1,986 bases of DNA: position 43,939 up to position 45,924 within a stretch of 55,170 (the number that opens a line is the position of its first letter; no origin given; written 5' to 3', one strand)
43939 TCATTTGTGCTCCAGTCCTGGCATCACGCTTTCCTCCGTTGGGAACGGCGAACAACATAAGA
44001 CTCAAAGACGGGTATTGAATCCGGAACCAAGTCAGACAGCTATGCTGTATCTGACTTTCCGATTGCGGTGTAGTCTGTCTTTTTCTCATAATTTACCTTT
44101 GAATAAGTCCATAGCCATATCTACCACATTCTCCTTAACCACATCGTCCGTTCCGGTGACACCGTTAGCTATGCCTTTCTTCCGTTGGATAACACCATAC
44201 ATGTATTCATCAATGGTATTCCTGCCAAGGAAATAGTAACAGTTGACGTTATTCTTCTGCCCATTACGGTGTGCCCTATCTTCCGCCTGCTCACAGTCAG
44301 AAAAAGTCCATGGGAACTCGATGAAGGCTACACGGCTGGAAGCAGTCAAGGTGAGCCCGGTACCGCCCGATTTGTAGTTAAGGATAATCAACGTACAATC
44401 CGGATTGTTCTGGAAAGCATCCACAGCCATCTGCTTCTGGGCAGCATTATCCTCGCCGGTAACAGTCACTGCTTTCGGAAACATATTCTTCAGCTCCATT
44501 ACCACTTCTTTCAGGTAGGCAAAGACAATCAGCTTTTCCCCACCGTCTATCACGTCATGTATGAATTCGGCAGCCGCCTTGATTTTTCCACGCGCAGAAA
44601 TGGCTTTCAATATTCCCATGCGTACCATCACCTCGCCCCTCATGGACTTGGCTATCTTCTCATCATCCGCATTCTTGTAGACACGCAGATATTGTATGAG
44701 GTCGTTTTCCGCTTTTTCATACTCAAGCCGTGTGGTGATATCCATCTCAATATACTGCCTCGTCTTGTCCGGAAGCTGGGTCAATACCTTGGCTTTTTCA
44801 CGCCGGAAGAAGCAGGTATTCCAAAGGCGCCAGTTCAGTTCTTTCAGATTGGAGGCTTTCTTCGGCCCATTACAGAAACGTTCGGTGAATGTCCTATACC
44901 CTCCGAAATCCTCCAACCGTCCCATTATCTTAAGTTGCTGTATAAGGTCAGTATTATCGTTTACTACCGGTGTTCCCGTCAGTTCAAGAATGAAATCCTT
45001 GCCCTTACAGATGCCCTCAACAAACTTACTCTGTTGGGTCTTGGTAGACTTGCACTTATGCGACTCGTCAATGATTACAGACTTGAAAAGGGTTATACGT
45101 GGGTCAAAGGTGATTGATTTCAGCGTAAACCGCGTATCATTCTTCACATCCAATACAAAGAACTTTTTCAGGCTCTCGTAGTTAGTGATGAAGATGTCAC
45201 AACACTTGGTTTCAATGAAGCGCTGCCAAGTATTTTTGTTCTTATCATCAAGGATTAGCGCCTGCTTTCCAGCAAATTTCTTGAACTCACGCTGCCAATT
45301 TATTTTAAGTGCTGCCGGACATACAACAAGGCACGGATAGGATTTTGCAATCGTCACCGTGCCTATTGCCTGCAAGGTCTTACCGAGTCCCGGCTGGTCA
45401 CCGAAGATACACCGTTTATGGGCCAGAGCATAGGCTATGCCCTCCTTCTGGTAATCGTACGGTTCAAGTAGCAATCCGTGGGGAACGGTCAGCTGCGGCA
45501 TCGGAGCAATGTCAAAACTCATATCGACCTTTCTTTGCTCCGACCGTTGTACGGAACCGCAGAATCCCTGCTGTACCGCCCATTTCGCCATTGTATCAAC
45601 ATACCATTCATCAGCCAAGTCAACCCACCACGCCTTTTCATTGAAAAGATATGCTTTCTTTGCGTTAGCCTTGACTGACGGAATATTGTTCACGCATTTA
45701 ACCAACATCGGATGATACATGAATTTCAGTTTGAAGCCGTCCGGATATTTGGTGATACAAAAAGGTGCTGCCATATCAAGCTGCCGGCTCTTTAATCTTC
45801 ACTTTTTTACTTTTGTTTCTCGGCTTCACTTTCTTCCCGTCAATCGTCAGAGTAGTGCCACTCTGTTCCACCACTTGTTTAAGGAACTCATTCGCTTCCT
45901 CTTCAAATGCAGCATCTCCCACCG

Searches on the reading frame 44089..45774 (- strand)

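Call 77: search_protein_families(library=phrogs, proteins=[window:44089-45774:-], max_evalue=0.00001)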
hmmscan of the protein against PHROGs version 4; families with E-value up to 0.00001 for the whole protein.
window:44089-45774:- (562 aa): 8 families
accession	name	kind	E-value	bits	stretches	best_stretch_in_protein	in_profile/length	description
phrog_62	-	DNA, RNA and nucleotide metabolism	4.3e-107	360.3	1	67-554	682-1147/1881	DNA helicase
phrog_29996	-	unknown function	2.9e-24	86.1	1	95-539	714-1163/1189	-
phrog_16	-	DNA, RNA and nucleotide metabolism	7.6e-17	61.8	1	94-462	239-546/986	DNA helicase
phrog_1685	-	unknown function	1.3e-12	46.8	1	454-550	1462-1559/2278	-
phrog_11801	-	other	1.5e-09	36.6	0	103-167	865-933/2269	DNA methyltransferase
phrog_23807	-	unknown function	6.7e-09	35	1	103-372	128-392/1053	-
phrog_21391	-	DNA, RNA and nucleotide metabolism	2.3e-08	32.7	0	433-505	1380-1455/2021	DNA helicase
phrog_11354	-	unknown function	1.8e-06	28.6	0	455-533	19-98/116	-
